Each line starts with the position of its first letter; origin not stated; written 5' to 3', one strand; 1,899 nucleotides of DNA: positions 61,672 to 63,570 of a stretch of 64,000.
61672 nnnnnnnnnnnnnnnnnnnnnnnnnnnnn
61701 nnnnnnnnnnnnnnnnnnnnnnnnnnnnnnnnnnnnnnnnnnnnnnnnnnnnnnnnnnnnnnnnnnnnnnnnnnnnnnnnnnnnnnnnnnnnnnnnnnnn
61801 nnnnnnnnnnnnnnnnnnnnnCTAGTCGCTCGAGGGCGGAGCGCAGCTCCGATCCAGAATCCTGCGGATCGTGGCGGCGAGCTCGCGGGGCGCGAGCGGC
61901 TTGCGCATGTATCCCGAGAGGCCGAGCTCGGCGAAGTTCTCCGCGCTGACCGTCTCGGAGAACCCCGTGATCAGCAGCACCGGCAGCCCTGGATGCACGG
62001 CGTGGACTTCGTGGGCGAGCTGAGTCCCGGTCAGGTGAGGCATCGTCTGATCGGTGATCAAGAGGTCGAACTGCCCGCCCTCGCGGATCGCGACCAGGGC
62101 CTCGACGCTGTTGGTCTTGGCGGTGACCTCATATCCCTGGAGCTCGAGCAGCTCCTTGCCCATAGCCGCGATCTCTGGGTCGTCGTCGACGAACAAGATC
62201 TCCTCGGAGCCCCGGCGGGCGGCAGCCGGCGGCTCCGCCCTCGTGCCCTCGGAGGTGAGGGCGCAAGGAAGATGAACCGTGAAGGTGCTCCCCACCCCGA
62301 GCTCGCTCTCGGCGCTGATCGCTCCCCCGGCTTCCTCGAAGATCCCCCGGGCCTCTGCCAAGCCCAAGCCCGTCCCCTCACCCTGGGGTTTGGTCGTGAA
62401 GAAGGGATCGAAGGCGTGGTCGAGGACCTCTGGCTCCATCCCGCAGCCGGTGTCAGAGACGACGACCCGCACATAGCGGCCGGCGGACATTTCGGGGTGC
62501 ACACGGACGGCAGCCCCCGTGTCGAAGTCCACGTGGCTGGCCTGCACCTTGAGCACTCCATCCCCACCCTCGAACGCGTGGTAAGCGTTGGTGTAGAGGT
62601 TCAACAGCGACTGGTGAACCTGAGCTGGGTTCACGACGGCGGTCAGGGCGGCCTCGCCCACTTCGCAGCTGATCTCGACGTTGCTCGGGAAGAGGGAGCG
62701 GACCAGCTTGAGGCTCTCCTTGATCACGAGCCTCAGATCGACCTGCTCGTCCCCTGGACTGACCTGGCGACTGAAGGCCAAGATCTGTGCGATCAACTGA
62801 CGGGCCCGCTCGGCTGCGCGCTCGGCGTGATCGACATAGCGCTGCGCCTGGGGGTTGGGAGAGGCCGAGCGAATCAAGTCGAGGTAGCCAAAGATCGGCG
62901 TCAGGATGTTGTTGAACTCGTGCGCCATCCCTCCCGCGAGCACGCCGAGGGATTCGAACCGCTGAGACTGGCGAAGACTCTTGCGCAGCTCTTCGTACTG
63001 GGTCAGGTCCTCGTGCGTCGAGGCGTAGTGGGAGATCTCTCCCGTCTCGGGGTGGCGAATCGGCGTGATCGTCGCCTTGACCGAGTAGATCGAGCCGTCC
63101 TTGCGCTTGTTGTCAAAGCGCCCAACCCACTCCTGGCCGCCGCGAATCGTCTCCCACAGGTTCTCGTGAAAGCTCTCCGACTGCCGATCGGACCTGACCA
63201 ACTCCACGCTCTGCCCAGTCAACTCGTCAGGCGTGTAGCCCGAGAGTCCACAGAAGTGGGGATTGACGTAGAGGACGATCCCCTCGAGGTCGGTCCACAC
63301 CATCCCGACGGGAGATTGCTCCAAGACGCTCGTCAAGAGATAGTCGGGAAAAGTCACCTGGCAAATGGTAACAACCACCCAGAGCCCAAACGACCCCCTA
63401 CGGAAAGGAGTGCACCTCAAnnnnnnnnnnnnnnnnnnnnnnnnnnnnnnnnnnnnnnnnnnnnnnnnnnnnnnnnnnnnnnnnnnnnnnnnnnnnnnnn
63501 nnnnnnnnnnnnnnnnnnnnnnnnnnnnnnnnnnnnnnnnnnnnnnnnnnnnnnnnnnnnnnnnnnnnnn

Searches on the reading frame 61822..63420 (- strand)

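Call 44: search_protein_families(library=pfam, proteins=[window:61822-63420:-], max_evalue=0.01)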
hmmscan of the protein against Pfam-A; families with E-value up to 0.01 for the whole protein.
window:61822-63420:- (532 aa): 8 families
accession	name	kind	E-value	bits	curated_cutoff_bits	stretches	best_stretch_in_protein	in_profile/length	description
PF00072.30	Response_reg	-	7.1e-21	74.9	30.2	1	408-518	1-110/111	Response regulator receiver domain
PF02518.31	HATPase_c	-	2.1e-20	73.6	26.4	1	265-386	3-109/111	Histidine kinase-, DNA gyrase B-, and HSP90-like ATPase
PF13426.13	PAS_9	-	1.3e-16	61.1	27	1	37-141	1-103/103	PAS domain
PF00989.32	PAS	-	3.1e-15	56.6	22.6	1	31-136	5-110/113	PAS fold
PF08447.18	PAS_3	-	6.1e-12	46.1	25.6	1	50-135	2-88/89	PAS fold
PF00512.31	HisKA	-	6.4e-12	45.8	26.9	1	161-219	5-63/66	His Kinase A (phospho-acceptor) domain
PF08448.16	PAS_4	-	9e-09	36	23.1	1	33-135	1-102/110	PAS fold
PF13188.13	PAS_8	-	1.8e-07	31.3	21.8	1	29-78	3-50/65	PAS domain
